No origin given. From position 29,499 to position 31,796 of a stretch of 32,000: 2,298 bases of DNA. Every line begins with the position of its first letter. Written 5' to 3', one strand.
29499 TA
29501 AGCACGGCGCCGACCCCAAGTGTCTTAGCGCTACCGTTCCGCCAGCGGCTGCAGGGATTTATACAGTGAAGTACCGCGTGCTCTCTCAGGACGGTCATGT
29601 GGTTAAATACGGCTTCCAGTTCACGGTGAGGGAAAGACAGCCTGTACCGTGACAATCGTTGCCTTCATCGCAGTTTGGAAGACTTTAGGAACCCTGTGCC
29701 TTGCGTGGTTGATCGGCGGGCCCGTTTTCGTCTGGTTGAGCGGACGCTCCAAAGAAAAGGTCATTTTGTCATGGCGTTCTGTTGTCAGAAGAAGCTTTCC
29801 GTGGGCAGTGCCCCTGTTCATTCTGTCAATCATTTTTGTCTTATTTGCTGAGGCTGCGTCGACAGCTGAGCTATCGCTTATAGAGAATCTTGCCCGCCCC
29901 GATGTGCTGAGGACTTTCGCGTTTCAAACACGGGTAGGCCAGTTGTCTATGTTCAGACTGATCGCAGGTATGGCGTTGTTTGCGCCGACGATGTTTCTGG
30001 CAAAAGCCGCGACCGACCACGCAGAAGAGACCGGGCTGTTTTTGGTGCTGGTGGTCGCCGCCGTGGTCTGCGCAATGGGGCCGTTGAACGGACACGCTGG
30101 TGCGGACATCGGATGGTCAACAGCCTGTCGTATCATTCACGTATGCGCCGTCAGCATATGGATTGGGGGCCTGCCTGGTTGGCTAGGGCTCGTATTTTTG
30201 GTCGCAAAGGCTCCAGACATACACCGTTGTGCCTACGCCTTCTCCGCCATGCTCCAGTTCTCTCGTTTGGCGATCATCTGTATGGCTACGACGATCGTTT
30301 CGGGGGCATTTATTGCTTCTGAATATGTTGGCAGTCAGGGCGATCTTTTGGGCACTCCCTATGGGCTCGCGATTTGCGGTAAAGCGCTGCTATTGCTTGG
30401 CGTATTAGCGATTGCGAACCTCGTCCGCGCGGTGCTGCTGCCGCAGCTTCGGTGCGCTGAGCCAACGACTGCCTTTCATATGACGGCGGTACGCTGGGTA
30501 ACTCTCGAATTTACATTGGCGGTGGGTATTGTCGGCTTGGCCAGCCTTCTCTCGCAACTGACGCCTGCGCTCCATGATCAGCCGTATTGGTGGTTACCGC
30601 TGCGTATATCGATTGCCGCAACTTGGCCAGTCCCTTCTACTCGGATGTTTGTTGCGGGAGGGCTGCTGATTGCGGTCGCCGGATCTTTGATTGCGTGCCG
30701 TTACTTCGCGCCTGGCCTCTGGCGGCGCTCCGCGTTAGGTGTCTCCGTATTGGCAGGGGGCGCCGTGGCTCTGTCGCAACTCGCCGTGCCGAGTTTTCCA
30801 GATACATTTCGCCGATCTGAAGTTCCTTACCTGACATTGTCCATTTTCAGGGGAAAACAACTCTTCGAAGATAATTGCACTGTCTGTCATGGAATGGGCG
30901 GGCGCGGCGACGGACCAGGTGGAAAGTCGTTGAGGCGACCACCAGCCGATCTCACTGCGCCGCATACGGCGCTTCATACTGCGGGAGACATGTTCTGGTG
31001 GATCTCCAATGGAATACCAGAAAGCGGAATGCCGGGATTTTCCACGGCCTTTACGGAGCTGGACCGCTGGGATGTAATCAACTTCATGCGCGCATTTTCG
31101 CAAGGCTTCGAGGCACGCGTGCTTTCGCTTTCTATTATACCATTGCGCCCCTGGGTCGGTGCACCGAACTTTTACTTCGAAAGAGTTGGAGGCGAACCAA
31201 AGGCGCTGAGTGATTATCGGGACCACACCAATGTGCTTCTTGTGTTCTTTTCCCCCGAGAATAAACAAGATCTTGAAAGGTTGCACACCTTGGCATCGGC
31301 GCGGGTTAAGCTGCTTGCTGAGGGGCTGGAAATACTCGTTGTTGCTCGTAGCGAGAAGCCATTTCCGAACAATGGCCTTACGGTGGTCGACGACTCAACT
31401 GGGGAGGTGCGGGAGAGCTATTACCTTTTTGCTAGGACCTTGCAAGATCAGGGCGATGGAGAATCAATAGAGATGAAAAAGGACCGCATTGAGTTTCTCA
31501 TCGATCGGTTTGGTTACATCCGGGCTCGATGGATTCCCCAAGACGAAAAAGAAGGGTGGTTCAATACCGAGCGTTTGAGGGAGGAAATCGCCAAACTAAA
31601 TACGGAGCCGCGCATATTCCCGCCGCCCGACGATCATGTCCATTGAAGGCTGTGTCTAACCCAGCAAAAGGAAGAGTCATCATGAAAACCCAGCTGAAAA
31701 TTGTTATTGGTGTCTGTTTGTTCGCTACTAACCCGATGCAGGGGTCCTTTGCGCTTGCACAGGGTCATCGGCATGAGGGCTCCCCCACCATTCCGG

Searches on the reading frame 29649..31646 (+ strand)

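Call 12: search_protein_families(library=pfam, proteins=[window:29649-31646:+], max_evalue=0.001)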
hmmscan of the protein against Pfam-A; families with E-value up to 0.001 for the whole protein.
window:29649-31646:+ (665 aa): 3 families
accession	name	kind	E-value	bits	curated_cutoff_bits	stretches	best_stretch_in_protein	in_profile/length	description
PF05425.18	CopD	-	9.4e-16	58.5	32.1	1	201-301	4-105/105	Copper resistance protein D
PF00034.26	Cytochrom_C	-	6.2e-14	53.5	21.3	1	401-481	3-87/90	Cytochrome c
PF13442.11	Cytochrome_CBB3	-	7.9e-09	36.2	27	1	401-480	5-68/68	Cytochrome C oxidase, cbb3-type, subunit III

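Call 49: search_protein_families(library=ncbifam, proteins=[window:29649-31646:+], max_evalue=0.001)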
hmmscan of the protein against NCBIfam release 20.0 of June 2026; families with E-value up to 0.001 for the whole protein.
window:29649-31646:+ (665 aa): 4 families
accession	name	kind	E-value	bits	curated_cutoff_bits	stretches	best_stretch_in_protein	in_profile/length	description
NF033808.0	copper_CopD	equivalog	2.7e-24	86.3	195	1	17-306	14-294/295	copper homeostasis membrane protein CopD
NF033864.1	cytochrome579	equivalog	2.4e-11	43.7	280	1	397-486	47-142/179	cytochrome 579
NF011054.0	PRK14486.1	equivalog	5.9e-07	29.3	447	1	398-482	214-289/294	putative bifunctional cbb3-type cytochrome c oxidase subunit II/cytochrome c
TIGR00782.1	ccoP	equivalog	0.00057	19.3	179.95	1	398-428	202-233/285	cytochrome-c oxidase, cbb3-type subunit III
